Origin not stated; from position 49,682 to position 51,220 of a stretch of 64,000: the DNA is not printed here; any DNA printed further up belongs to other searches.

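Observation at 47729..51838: Coupled cytochrome c / Tyr-less GTP cyclohydrolase II / double-SIS-creatininase operon: candidate undescribed GTP-derived cofactor module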

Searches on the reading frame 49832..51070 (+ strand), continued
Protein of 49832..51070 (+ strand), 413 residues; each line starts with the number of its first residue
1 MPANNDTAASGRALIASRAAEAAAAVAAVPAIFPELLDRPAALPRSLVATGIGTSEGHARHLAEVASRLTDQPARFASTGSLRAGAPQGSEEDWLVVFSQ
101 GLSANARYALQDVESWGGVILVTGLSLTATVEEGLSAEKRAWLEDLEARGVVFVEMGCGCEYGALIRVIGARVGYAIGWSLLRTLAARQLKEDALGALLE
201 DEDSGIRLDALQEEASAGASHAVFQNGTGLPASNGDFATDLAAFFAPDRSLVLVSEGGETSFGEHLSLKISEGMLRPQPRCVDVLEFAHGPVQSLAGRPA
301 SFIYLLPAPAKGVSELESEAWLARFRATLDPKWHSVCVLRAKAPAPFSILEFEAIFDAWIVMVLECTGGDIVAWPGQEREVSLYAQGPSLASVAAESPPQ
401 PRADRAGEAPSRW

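Call 77: search_protein_families(library=pfam, proteins=[L031:6955-7926:+, L032:4434-6104:+, L061:19562-20974:-, L062:13865-15115:-, L036:12090-15422:+, L035:12713-13354:+, L036:7521-8084:+, L062:7601-8950:+, L046:4273-5817:+], max_evalue=0.001)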
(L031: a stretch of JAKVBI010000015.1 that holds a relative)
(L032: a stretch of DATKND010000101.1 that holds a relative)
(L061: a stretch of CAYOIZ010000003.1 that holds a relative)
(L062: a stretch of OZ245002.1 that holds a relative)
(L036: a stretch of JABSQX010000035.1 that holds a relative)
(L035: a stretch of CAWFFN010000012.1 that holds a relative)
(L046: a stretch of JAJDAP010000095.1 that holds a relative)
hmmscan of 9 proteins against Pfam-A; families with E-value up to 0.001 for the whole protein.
L031:6955-7926:+ (324 aa): 3 families
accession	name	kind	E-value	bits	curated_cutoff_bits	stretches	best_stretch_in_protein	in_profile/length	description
PF02492.25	cobW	-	1.8e-47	161.7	20.7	1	33-209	1-179/180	CobW/HypB/UreG, nucleotide-binding domain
PF07683.19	CobW_C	-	1.9e-05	24.9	22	1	270-319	23-80/94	Cobalamin synthesis protein cobW C-terminal domain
PF13191.12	AAA_16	-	0.00061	20.8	32.6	0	29-73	21-63/167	AAA ATPase domain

L032:4434-6104:+ (557 aa): 1 family
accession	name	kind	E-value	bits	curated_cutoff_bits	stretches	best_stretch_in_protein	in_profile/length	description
PF00296.26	Bac_luciferase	-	3.2e-47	161.9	27.9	1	249-524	13-310/314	Luciferase-like monooxygenase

L061:19562-20974:- (471 aa): 4 families
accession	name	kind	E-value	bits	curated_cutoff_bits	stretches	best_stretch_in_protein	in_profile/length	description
PF02518.31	HATPase_c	-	1.3e-26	93.7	26.4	1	225-337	1-110/111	Histidine kinase-, DNA gyrase B-, and HSP90-like ATPase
PF00072.30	Response_reg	-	1.4e-23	83.7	30.2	1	358-468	1-110/111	Response regulator receiver domain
PF00512.31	HisKA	-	1.8e-14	54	26.9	1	118-179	2-65/66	His Kinase A (phospho-acceptor) domain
PF13581.12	HATPase_c_2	-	4.7e-05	23.8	27.4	1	230-310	36-109/127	Histidine kinase-like ATPase domain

L062:13865-15115:- (417 aa): 2 families
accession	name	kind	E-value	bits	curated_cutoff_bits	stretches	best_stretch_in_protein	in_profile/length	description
PF00378.25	ECH_1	-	1.6e-41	142.8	27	1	170-407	5-242/251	Enoyl-CoA hydratase/isomerase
PF16113.10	ECH_2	-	3.9e-17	63.2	27.2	1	173-354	3-187/335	Enoyl-CoA hydratase/isomerase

L036:12090-15422:+ (1111 aa): 5 families
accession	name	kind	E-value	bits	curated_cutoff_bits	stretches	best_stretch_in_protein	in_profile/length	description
PF12029.13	DUF3516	-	1.1e-127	427.4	25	1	653-1101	1-456/464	Domain of unknown function (DUF3516)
PF00270.35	DEAD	-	6.9e-18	65.4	26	1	312-458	2-162/167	DEAD/DEAH box helicase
PF22527.2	DEXQc_Suv3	-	1.3e-08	34.9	27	1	330-445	19-122/154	DEXQ-box helicase domain of Suv3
PF04851.21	ResIII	-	6.4e-05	23.4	22.5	1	308-456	2-162/164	Type III restriction enzyme, res subunit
PF00271.37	Helicase_C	-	0.00061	20.5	23.5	0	563-642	39-110/110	Helicase conserved C-terminal domain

L035:12713-13354:+ (214 aa): 0 families

L036:7521-8084:+ (188 aa): 6 families
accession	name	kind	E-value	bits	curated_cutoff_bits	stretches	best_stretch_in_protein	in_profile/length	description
PF01022.26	HTH_5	-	3.3e-20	72.1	22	1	111-159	1-47/47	Bacterial regulatory protein, arsR family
PF12840.13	HTH_20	-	9.5e-14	51.6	27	1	109-160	1-51/51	Helix-turn-helix domain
PF09339.16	HTH_IclR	-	2.3e-06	27.7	22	1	115-159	6-50/52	IclR helix-turn-helix domain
PF01047.28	MarR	-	1.1e-05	25.7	24.6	1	113-161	4-51/59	MarR family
PF13412.12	HTH_24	-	5.9e-05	23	21.9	1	114-158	5-48/48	Winged helix-turn-helix DNA-binding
PF12802.13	MarR_2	-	6.7e-05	23.4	27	1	113-161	6-54/61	MarR family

L062:7601-8950:+ (450 aa): 1 family
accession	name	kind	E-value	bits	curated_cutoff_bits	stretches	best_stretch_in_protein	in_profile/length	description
PF06808.19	DctM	-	7.4e-70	236.3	23.8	1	16-440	1-412/413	Tripartite ATP-independent periplasmic transporter, DctM component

L046:4273-5817:+ (515 aa): 1 family
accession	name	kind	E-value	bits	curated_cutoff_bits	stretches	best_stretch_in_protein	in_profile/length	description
PF04290.18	DctQ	-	6.7e-20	71.8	28.3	1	363-496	1-130/132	Tripartite ATP-independent periplasmic transporters, DctQ component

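Call 80: search_solved_structures(query=A2, max_evalue=10, show_alignments=4)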
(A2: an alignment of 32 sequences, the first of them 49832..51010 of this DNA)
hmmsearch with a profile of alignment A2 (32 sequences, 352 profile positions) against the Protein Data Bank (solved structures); distinct sequences matched with E-value up to 10: 12.
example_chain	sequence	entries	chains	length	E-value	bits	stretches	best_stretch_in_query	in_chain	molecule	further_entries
3fxa_A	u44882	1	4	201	0.016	17.7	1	32-97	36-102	SIS domain protein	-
2aml_A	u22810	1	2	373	0.023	17.2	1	175-279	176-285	SIS domain protein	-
3odp_A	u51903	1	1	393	0.082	15.4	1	37-82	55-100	putative tagatose-6-phosphate ketose/aldose isomerase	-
3hba_A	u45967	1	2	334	0.11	14.9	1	11-84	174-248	Putative phosphosugar isomerase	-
8eol_A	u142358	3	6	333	0.12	14.9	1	11-84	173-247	GLUCOSAMINE-6-PHOSPHATE DEAMINASE | Glutamine-fructose-6-phosphate transaminase (Isomerizing)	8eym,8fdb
3c3j_A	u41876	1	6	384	0.12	14.9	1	21-102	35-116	Putative tagatose-6-phosphate ketose/aldose isomerase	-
2cb0_A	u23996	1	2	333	0.23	13.9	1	17-83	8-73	GLUCOSAMINE-FRUCTOSE-6-PHOSPHATE AMINOTRANSFERASE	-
2e0t_A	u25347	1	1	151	0.38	13.2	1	70-126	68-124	Dual specificity phosphatase 26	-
3sho_A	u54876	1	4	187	0.9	12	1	13-64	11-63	Transcriptional regulator, RpiR family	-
1tk9_A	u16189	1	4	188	1.1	11.7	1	15-65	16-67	Phosphoheptose isomerase 1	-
2y96_A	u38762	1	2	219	1.3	11.4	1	71-149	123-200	DUAL SPECIFICITY PHOSPHATASE DUPD1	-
8wu3_A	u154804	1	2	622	1.6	11.1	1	109-232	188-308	RNA polymerase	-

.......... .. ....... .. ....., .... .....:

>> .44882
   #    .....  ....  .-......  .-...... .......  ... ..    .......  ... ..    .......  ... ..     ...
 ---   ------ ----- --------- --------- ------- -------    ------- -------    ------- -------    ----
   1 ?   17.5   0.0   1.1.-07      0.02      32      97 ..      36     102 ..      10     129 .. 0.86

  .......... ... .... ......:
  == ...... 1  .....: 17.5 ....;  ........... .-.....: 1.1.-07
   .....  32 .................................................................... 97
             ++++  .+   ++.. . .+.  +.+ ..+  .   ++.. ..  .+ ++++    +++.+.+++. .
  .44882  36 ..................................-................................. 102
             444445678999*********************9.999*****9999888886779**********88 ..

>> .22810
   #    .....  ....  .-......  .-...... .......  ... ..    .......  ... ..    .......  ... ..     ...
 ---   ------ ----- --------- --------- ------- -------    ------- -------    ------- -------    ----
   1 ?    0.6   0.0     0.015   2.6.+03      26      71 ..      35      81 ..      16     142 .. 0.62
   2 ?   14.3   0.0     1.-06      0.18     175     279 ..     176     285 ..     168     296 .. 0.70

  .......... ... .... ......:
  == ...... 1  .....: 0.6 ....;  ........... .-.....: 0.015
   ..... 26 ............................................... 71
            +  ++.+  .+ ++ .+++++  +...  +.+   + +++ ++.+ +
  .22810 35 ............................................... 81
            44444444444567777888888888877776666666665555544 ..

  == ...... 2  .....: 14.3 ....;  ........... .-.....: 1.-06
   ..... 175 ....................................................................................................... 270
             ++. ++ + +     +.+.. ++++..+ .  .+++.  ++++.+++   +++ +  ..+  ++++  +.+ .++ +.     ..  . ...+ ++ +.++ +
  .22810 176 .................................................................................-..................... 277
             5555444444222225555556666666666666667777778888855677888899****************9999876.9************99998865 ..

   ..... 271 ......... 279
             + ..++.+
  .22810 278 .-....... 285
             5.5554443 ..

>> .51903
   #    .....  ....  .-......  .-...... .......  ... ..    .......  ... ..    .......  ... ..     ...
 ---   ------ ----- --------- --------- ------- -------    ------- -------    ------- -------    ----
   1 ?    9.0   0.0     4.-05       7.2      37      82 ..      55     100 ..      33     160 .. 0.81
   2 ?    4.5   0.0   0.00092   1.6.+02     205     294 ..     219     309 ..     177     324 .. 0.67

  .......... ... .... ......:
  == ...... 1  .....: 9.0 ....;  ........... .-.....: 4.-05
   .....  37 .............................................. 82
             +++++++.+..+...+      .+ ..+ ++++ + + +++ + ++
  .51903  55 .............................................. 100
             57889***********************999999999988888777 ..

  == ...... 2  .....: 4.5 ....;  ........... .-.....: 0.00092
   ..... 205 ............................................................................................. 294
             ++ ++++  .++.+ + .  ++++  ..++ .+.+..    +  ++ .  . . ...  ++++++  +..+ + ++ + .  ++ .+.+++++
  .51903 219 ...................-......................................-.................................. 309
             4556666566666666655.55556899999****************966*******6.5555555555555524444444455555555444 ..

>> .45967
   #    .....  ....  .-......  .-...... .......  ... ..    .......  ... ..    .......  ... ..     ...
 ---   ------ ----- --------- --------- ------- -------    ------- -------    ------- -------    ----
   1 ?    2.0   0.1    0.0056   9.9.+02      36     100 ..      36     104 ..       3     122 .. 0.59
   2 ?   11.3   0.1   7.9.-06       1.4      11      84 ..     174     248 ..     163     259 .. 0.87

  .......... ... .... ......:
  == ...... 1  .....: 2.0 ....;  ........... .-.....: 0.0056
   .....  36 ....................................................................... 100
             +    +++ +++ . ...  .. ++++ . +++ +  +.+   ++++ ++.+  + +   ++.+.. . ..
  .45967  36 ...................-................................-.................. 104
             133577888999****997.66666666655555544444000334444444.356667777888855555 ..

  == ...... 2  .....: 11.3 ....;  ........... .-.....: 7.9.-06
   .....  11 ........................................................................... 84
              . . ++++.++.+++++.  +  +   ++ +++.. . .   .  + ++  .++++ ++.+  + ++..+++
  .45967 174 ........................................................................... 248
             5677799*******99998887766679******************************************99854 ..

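Call 84: search_dna_similar(query=window:49832-51010:+, collection=plasmids, mode=protein, max_evalue=0.001, max_rows=20)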
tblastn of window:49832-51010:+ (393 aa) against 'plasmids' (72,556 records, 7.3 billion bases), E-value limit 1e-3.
No match.

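Call 87: search_protein_families(library=pfam, proteins=[L055:7762-8442:+, L055:11721-12734:-, L055:12806-13627:+, L055:5994-6974:-, L055:13856-15412:+, L041:753-1817:+, L041:1827-2651:-, L041:7440-8351:+, L041:8360-9256:-, L055:3922-5859:-], max_evalue=0.001)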
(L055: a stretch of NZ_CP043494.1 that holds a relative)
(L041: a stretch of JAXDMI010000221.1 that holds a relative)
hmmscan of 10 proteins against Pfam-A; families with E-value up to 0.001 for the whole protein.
L055:7762-8442:+ (226 aa): 1 family
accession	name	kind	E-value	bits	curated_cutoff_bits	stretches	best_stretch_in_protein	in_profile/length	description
PF00080.25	Sod_Cu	-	1.1e-40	139.5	28.9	1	94-222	2-133/133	Copper/zinc superoxide dismutase (SODC)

L055:11721-12734:- (337 aa): 5 families
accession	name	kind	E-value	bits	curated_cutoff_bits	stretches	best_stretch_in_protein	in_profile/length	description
PF00561.26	Abhydrolase_1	-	1.3e-34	120.4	25.8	1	42-319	1-245/245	alpha/beta hydrolase fold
PF12697.13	Abhydrolase_6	-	1.7e-23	84.9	26.3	1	44-325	1-217/217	Alpha/beta hydrolase family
PF12146.15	Hydrolase_4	-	7.4e-15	55.3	27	1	43-154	6-122/239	Serine aminopeptidase, S33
PF00326.27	Peptidase_S9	-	7.6e-07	29.3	22.6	0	258-332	130-208/213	Prolyl oligopeptidase family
PF01738.24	DLH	-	0.00028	21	21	0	61-139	34-125/217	Dienelactone hydrolase family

L055:12806-13627:+ (273 aa): 5 families
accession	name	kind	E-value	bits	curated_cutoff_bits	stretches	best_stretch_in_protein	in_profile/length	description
PF08445.16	FR47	-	9.5e-08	32.4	22.1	1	200-263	22-84/86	FR47-like protein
PF13508.13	Acetyltransf_7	-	7.6e-06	26.7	27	1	177-257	4-83/84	Acetyltransferase (GNAT) domain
PF00583.31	Acetyltransf_1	-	2e-05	25.3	20.7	1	166-256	23-116/116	Acetyltransferase (GNAT) family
PF13673.13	Acetyltransf_10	-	0.00018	21.9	23.6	1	176-263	31-114/128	Acetyltransferase (GNAT) domain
PF13527.13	Acetyltransf_9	-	0.0003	21.2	25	0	203-257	76-125/127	Acetyltransferase (GNAT) domain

L055:5994-6974:- (326 aa): 1 family
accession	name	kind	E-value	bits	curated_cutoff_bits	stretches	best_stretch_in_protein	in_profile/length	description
PF00144.29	Beta-lactamase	-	4.7e-27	95.5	27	1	40-288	19-305/329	Beta-lactamase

L055:13856-15412:+ (518 aa): 2 families
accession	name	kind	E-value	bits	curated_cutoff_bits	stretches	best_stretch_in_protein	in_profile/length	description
PF00501.34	AMP-binding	-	1.2e-55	189.3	29.9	1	28-383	7-384/384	AMP-binding enzyme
PF13193.12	AMP-binding_C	-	4.5e-18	66.4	24.5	1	434-508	2-76/76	AMP-binding enzyme C-terminal domain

L041:753-1817:+ (354 aa): 2 families
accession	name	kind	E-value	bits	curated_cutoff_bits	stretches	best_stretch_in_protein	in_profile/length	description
PF09752.15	ABHD18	-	5e-53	180.9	21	2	56-236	47-232/351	Alpha/beta hydrolase domain containing 18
PF00561.26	Abhydrolase_1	-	0.00044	20.4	25.8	0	113-199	15-89/245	alpha/beta hydrolase fold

L041:1827-2651:- (274 aa): 2 families
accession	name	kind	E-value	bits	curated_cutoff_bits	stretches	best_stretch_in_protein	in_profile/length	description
PF23657.1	DUF7151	-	2.1e-15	56.8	27.2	1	73-118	1-46/46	Domain of unknown function (DUF7151)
PF01391.23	Collagen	-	2.5e-09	37.2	27.2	1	120-174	4-58/60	Collagen triple helix repeat (20 copies)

L041:7440-8351:+ (303 aa): 2 families
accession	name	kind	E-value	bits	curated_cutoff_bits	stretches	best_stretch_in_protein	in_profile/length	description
PF00892.27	EamA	-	8.8e-25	88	28.2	2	4-137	2-134/135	EamA-like transporter family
PF10639.15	TMEM234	-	0.00055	20.4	30.1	0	253-300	63-111/113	Putative transmembrane family 234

L041:8360-9256:- (298 aa): 10 families
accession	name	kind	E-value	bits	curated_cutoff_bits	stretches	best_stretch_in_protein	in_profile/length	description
PF00561.26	Abhydrolase_1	-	8.9e-22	78.4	25.8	2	82-201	3-129/245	alpha/beta hydrolase fold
PF12146.15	Hydrolase_4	-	2.7e-19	69.9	27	2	77-183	2-115/239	Serine aminopeptidase, S33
PF12697.13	Abhydrolase_6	-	7.9e-14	53.3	26.3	1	82-277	1-213/217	Alpha/beta hydrolase family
PF02129.25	Peptidase_S15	-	1.2e-09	38.7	23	1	95-184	46-135/262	X-Pro dipeptidyl-peptidase (S15 family)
PF00326.27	Peptidase_S9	-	1.4e-09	38.2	22.6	1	145-268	64-187/213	Prolyl oligopeptidase family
PF08386.16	Abhydrolase_4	-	1.9e-07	31.5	21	1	222-288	27-92/103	TAP-like protein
PF20434.5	BD-FAE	-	1.7e-05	24.9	26.8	1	163-254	127-215/215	BD-FAE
PF05448.18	AXE1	-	6.4e-05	22.3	21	0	136-178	167-209/321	Acetyl xylan esterase (AXE1)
PF01738.24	DLH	-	0.00012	22.2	21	0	210-269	124-187/217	Dienelactone hydrolase family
PF12695.13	Abhydrolase_5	-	0.00014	22.1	27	1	129-182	40-93/164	Alpha/beta hydrolase family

L055:3922-5859:- (645 aa): 1 family
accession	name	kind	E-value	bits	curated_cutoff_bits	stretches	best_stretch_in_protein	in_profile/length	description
PF02449.21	Glyco_hydro_42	-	0.00022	21.2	21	1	152-224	2-76/376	Beta-galactosidase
